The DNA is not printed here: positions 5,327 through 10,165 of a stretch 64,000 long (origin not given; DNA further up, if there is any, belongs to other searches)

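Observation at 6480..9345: Roughly 950-residue low-complexity insertion inside a MalF-type permease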

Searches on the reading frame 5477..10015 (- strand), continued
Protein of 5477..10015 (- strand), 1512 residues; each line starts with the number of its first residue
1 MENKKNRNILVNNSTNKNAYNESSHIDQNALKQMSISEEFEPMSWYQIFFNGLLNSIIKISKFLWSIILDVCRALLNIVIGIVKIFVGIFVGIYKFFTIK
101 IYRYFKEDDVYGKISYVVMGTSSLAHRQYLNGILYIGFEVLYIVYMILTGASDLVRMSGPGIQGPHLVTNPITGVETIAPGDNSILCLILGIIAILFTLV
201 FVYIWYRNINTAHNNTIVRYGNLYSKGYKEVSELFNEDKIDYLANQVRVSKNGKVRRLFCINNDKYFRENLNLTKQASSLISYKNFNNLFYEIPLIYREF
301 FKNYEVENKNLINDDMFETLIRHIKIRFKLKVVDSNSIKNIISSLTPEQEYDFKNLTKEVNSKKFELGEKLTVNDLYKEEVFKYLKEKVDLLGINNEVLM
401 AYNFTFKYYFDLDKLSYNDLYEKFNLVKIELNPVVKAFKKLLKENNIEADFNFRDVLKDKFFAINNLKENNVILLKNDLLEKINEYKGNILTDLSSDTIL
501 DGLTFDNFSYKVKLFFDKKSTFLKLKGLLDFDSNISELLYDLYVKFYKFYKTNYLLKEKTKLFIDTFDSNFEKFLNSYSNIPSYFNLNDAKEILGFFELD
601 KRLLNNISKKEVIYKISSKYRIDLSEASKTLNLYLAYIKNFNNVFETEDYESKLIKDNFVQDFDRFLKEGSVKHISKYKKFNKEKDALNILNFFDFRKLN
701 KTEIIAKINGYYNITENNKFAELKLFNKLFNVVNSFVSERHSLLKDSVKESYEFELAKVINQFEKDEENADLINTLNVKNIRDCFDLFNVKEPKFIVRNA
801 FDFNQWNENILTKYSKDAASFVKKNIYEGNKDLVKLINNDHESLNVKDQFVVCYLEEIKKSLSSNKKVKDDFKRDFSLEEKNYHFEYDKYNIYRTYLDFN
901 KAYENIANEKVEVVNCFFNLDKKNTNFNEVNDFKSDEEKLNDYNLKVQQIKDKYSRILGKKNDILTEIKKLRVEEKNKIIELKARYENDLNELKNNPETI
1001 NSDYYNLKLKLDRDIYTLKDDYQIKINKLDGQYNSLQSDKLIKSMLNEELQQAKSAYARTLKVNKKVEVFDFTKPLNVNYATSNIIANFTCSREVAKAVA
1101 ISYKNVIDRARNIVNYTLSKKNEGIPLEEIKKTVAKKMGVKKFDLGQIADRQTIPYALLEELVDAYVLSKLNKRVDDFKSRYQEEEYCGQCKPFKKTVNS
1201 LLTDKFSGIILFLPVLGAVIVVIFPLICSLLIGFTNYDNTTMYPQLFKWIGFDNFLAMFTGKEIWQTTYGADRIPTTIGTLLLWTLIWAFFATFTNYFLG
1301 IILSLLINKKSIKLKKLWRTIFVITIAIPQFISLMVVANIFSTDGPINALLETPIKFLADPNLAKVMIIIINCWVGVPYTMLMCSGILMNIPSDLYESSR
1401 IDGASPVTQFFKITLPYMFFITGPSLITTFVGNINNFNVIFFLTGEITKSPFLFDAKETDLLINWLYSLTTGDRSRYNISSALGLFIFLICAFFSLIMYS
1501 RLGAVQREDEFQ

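Call 70: find_encoding_contigs(protein=P0009, flank=10000, max_places=1)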
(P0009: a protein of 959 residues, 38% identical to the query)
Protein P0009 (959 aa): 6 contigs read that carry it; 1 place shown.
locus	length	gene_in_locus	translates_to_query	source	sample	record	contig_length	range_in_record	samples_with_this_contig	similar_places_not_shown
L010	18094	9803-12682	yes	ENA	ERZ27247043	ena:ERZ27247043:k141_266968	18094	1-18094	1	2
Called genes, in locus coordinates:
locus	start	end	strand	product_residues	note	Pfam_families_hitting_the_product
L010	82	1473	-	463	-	-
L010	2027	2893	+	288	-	-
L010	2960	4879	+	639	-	PF13727:CoA_binding_3, PF01073:3Beta_HSD (weak), PF01370:Epimerase, PF02719:Polysacc_synt_2, PF04321:RmlD_sub_bind, PF07993:NAD_binding_4 (weak), PF16363:GDP_Man_Dehyd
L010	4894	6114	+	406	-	-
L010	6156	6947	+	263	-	PF02811:PHP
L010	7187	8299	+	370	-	PF00005:ABC_tran, PF17912:OB_MalK, PF08402:TOBE_2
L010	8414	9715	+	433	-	PF13416:SBP_bac_8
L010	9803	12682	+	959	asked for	PF00528:BPD_transp_1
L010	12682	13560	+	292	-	PF00528:BPD_transp_1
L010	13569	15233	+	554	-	PF00128:Alpha-amylase, PF23915:SusG_C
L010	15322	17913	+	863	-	PF03714:PUD, PF02922:CBM_48, PF00128:Alpha-amylase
